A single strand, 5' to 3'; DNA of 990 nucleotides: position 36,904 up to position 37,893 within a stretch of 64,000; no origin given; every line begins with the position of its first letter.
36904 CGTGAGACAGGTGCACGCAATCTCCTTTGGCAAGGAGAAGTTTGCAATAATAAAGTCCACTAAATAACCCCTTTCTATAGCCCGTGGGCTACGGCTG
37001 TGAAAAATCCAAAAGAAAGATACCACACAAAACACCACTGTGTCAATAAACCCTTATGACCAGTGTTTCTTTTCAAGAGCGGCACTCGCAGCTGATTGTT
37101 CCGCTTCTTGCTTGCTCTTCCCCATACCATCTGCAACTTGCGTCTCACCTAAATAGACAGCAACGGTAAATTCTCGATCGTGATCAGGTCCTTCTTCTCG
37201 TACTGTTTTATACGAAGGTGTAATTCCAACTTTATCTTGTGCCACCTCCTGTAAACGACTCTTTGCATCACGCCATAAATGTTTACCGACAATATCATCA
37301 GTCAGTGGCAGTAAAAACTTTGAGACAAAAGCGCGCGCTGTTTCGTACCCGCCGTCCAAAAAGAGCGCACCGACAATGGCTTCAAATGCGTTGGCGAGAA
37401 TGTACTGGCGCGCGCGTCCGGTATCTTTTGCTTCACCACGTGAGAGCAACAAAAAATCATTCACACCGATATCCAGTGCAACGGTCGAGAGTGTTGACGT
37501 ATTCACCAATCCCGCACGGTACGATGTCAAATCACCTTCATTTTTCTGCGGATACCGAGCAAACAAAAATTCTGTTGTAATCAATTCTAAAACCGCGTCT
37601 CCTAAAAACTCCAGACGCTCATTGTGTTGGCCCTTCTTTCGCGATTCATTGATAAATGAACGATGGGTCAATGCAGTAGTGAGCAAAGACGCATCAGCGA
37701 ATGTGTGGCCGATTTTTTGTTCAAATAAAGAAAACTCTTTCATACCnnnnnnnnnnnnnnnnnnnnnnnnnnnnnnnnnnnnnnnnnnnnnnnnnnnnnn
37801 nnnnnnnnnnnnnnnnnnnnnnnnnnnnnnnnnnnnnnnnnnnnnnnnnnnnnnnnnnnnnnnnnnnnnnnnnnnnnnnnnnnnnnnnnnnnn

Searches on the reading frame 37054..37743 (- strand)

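Call 83: search_protein_families(library=pfam, proteins=[window:37054-37743:-], max_evalue=0.00001)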
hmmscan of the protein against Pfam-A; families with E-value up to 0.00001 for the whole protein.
window:37054-37743:- (229 aa): 4 families
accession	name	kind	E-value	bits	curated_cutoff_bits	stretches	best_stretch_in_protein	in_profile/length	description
PF14622.11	Ribonucleas_3_3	-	1.1e-38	132.7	35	1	17-146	1-126/128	Ribonuclease-III-like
PF00636.31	Ribonuclease_3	-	6.2e-26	91.6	27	1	42-132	1-102/102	Ribonuclease III domain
PF00035.32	dsrm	-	2.1e-17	63.9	23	1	160-225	1-65/66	Double-stranded RNA binding motif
PF22935.1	RM44_endonuclase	-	2.3e-11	44.3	27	1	7-127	9-139/139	Large ribosomal subunit protein mL44, endonuclease domain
